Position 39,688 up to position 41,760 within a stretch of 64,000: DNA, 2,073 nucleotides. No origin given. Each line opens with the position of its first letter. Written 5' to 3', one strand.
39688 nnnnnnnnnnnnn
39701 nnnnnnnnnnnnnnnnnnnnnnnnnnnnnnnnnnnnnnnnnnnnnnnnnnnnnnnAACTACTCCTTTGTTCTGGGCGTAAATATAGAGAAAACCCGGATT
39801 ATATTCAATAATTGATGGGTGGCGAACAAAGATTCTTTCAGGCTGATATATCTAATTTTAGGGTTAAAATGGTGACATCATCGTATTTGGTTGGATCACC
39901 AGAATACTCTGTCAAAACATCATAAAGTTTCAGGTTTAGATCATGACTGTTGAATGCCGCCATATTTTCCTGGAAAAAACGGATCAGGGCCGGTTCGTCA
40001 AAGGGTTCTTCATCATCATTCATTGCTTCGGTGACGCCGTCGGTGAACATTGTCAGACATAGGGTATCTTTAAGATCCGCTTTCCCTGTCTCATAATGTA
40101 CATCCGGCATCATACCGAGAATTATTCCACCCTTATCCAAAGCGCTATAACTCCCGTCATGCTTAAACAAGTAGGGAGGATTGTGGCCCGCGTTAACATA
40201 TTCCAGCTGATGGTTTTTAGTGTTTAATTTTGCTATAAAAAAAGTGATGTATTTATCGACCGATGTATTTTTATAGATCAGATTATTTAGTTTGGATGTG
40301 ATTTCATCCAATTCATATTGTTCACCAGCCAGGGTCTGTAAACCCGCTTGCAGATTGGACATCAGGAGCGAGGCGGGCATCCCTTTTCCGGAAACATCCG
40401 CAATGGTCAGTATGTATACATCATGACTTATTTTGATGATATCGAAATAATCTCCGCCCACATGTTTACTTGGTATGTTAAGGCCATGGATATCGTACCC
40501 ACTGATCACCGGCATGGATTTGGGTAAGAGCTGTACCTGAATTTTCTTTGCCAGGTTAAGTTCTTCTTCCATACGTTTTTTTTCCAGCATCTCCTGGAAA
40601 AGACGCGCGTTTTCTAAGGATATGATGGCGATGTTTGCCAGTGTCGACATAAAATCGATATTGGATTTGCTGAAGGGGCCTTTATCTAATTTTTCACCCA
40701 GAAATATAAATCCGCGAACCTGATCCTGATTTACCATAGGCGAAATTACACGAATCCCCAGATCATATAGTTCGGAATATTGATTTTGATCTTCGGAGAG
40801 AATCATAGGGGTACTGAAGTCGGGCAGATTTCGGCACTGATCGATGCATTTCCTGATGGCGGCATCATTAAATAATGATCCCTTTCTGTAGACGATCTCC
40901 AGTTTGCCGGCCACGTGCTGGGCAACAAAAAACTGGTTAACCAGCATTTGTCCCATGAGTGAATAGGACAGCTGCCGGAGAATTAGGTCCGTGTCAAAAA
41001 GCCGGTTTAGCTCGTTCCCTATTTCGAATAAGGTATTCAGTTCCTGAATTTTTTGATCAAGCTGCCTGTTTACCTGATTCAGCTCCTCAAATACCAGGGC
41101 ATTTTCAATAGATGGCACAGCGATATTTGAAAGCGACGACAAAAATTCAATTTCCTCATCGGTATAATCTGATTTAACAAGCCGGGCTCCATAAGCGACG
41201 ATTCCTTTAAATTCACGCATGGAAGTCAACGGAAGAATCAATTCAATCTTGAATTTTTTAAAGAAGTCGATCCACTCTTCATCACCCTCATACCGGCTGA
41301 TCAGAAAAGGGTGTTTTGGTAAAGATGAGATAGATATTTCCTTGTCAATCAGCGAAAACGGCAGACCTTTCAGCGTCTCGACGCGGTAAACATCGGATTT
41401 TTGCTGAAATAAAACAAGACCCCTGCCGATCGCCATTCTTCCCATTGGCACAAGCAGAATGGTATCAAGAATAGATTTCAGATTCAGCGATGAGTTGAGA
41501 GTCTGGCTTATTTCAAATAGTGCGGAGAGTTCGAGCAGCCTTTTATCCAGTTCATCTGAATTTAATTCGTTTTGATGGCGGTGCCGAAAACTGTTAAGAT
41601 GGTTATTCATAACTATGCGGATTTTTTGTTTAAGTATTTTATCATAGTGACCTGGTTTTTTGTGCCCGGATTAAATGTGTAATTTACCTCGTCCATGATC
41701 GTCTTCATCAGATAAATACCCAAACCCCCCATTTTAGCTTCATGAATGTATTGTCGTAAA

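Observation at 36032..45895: Partner-switching cluster with no sigma factor: three different GAF-PP2C input phosphatases converge on a single STAS/RsbW pair, with a REC-GAF-GGDEF gene at the end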

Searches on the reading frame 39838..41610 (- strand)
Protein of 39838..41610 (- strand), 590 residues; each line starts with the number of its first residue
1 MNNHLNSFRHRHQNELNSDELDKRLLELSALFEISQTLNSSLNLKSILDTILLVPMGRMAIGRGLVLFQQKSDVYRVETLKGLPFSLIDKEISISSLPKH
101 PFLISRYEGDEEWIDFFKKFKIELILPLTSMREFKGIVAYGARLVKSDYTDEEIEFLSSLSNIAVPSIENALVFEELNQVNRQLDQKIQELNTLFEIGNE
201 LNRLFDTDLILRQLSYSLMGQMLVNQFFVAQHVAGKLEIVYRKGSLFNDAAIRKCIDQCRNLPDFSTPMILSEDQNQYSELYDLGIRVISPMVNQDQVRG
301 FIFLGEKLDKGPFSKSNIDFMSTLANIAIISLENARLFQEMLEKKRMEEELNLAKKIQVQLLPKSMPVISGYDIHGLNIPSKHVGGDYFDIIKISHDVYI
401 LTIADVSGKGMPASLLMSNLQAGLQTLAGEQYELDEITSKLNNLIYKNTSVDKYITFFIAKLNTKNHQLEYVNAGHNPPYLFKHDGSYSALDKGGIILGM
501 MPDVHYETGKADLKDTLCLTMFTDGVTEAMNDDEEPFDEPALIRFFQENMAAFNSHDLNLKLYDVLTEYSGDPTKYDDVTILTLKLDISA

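Call 3: search_protein_families(library=pfam, proteins=[window:39838-41610:-], max_evalue=0.01)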
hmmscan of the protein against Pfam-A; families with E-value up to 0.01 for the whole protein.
window:39838-41610:- (590 aa): 4 families
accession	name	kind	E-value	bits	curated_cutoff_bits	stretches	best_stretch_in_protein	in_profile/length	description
PF07228.17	SpoIIE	-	1.3e-42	146.3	25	1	397-586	3-191/192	Stage II sporulation protein E (SpoIIE)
PF13492.12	GAF_3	-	2.7e-08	34.7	27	1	280-334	76-129/129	GAF domain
PF13185.12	GAF_2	-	8.8e-05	23.2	28.6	0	281-330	91-133/136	GAF domain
PF01590.32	GAF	-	0.0019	19.1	22.4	0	272-331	76-132/133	GAF domain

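Call 48: search_protein_families(library=ncbifam, proteins=[window:39838-41610:-], max_evalue=0.01)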
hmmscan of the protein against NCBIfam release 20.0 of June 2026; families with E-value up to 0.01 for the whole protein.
window:39838-41610:- (590 aa): 4 families
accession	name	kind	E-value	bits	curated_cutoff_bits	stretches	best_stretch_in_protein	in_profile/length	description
NF041606.1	dguan_cyc_DgcA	equivalog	1.3e-16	60.5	370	2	21-176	7-177/340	diguanylate cyclase DgcA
NF045505.1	RR_RssB_Pseudo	equivalog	3.3e-15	56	700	1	346-535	151-347/394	two-component system response regulator RssB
TIGR02865.1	spore_II_E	equivalog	2.4e-07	29.2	490.8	1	382-550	564-729/764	stage II sporulation protein E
NF038263.1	prot_phos_SiaA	equivalog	7.7e-05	21.4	700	1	341-587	404-658/658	biofilm regulation protein phosphatase SiaA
